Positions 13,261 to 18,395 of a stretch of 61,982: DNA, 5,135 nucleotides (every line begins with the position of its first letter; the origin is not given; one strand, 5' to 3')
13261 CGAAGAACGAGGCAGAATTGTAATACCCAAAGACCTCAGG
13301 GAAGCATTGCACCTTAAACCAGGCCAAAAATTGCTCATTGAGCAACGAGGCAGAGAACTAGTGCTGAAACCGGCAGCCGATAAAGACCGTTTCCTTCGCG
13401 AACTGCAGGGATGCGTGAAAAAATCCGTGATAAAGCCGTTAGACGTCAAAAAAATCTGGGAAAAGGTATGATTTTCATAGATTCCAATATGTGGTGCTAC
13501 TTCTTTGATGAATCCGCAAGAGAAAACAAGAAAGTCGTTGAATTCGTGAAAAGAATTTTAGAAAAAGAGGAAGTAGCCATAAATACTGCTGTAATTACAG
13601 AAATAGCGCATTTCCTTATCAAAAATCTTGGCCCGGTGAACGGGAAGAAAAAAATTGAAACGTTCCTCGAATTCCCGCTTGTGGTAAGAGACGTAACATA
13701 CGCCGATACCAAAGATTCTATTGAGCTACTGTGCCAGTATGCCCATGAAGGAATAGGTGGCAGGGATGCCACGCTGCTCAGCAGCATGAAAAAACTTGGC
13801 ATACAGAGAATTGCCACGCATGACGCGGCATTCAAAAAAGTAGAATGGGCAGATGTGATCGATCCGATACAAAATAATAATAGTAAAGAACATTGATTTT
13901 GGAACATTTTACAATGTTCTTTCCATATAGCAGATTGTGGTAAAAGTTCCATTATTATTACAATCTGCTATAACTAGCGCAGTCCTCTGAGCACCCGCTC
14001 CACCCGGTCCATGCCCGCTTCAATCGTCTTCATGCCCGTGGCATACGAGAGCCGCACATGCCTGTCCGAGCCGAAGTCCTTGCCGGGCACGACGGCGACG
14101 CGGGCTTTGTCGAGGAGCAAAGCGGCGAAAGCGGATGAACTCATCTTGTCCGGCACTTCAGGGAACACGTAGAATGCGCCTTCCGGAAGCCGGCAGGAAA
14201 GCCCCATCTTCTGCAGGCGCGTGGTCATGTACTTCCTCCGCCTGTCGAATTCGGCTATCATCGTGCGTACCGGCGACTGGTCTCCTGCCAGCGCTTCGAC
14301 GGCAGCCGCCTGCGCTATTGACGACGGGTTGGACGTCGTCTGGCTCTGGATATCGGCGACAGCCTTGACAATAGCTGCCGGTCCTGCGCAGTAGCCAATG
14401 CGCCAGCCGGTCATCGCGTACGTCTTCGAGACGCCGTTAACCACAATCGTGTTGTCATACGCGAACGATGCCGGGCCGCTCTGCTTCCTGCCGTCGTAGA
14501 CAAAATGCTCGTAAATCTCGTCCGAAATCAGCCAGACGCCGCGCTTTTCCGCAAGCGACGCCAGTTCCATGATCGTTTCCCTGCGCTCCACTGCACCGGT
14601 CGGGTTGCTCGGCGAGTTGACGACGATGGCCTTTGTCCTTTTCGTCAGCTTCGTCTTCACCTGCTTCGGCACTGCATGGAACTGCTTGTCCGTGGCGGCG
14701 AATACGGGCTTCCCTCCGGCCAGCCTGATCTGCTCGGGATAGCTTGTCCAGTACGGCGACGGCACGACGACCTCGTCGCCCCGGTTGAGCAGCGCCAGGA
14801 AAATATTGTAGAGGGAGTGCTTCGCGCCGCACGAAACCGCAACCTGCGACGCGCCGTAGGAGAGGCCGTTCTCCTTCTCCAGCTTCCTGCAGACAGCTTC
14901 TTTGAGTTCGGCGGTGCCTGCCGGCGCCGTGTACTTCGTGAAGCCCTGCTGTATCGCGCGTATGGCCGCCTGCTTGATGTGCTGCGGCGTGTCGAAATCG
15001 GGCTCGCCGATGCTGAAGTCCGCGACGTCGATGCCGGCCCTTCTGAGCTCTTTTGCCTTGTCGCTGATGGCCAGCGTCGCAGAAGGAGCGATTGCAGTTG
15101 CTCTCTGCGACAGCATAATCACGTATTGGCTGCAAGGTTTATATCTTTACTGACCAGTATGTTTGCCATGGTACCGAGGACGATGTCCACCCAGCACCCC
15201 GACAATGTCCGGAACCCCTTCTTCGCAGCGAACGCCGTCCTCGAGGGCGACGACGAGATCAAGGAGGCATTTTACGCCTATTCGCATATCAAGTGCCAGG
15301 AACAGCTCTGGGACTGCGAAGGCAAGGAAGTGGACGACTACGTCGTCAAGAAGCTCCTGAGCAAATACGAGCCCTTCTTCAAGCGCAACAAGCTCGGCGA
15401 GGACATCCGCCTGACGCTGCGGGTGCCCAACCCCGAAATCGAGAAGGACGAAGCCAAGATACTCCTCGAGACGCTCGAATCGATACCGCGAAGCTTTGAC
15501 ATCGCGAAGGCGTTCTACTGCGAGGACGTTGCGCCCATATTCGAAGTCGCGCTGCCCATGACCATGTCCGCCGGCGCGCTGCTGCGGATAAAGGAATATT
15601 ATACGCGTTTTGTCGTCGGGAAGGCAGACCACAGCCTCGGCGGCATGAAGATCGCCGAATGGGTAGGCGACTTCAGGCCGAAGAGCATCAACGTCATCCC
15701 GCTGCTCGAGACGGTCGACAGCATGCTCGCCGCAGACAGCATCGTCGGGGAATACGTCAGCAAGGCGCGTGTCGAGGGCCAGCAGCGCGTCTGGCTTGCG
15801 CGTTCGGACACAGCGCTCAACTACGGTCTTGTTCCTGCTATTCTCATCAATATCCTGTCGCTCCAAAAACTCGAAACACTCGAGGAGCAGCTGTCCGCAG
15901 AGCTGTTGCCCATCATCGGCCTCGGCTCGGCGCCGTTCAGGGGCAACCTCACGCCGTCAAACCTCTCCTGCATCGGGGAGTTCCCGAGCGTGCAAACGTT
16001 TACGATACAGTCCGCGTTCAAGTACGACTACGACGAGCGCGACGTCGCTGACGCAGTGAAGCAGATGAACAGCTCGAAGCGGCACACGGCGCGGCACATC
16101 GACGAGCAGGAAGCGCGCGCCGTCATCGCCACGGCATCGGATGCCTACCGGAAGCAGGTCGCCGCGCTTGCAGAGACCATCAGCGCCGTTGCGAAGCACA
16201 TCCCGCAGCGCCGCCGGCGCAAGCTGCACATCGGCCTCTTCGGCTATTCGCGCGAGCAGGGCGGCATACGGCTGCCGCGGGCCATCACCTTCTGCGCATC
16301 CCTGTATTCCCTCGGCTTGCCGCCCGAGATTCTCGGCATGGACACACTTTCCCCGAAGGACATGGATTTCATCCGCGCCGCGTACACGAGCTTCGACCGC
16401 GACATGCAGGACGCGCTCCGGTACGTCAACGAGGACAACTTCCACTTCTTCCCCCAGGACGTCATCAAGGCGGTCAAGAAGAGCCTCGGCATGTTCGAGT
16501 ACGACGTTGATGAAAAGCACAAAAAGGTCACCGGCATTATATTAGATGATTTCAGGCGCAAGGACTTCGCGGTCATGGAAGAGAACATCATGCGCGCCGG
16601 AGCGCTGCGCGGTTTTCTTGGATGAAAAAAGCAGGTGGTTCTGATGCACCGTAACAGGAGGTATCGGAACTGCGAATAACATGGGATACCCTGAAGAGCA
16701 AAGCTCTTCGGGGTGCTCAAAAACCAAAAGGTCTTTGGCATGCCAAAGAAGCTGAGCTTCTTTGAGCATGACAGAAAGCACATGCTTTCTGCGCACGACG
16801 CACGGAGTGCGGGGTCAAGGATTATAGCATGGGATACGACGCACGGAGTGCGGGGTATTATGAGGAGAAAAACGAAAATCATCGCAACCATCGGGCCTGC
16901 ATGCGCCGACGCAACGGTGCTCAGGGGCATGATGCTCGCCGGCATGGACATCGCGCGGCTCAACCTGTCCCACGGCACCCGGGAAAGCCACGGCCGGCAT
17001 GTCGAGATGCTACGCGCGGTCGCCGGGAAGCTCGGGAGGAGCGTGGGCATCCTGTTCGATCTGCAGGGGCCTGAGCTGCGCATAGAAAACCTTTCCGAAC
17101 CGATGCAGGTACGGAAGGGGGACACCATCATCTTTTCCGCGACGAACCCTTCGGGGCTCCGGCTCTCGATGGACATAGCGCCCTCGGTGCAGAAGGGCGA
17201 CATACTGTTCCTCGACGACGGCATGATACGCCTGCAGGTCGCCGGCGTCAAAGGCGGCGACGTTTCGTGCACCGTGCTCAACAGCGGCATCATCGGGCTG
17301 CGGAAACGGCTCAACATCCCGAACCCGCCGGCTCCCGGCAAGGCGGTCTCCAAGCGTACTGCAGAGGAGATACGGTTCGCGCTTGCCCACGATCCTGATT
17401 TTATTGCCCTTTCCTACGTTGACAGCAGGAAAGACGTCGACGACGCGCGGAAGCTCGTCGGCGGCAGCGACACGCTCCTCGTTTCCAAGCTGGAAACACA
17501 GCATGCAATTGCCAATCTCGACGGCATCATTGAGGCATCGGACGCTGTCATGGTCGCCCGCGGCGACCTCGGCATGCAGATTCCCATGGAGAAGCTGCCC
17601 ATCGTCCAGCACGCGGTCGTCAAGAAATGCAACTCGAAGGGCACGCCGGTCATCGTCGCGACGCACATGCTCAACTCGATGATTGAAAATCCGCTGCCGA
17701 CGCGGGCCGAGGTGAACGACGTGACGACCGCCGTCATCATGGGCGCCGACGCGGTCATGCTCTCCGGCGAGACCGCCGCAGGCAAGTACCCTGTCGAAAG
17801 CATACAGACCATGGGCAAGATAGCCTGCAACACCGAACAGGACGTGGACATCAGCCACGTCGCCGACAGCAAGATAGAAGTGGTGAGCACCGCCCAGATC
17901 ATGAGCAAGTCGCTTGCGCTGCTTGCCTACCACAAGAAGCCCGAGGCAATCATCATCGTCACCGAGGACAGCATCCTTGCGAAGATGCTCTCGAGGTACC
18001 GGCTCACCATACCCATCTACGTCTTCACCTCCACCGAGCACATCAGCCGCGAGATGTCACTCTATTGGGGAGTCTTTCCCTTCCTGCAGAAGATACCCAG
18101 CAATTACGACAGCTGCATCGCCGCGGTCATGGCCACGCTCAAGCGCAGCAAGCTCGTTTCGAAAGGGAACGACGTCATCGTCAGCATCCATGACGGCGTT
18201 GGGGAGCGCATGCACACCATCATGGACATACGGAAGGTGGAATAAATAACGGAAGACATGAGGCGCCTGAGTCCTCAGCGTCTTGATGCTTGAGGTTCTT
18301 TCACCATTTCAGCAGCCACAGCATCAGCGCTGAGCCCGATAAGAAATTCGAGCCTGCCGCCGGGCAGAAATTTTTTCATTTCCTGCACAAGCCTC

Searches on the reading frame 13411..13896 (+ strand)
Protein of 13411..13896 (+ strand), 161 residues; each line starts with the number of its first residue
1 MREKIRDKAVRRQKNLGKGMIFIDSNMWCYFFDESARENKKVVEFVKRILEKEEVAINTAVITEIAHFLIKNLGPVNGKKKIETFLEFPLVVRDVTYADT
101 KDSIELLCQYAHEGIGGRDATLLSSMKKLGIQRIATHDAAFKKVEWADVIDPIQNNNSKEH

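Call 77: search_protein_families(library=pfam, max_evalue=0.001, proteins=[window:13411-13896:+])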
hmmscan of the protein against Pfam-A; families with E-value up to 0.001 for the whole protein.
window:13411-13896:+ (161 aa): 1 family
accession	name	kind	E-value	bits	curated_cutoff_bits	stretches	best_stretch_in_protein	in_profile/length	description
PF01850.27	PIN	-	2.9e-11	44.5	23.6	1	21-145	1-118/120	PIN domain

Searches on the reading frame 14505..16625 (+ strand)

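Call 34: search_protein_families(library=pfam, max_evalue=0.001, proteins=[window:14505-16625:+])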
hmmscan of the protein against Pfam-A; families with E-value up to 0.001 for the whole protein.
window:14505-16625:+ (706 aa): 1 family
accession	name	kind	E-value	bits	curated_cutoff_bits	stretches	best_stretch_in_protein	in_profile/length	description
PF14010.12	PEPcase_2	-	1.4e-180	601.5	25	1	223-706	1-493/493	Phosphoenolpyruvate carboxylase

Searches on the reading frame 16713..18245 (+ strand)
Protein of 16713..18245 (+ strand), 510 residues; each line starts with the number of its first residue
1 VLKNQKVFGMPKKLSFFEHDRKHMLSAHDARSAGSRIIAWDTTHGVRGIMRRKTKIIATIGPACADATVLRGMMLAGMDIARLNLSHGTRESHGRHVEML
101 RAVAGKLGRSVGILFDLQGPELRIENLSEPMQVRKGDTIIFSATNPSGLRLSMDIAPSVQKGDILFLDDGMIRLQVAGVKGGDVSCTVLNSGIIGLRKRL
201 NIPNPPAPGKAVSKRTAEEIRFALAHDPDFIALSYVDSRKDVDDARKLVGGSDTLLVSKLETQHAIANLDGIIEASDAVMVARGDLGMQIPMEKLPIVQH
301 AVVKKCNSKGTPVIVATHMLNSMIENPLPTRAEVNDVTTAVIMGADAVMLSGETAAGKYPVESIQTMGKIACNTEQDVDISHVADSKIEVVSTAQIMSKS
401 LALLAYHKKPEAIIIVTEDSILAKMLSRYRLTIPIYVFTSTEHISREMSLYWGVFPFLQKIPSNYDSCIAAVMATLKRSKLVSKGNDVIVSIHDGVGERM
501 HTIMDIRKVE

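Call 34: search_protein_families(library=pfam, max_evalue=0.001, proteins=[window:16713-18245:+])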
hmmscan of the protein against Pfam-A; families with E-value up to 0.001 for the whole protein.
window:16713-18245:+ (510 aa): 2 families
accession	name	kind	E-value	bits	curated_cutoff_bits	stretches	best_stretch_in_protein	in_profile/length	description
PF00224.27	PK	-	6.8e-96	321.6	30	1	52-364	2-328/328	Pyruvate kinase, barrel domain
PF02887.21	PK_C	-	1.2e-18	67.7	28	1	399-500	5-106/114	Pyruvate kinase, alpha/beta domain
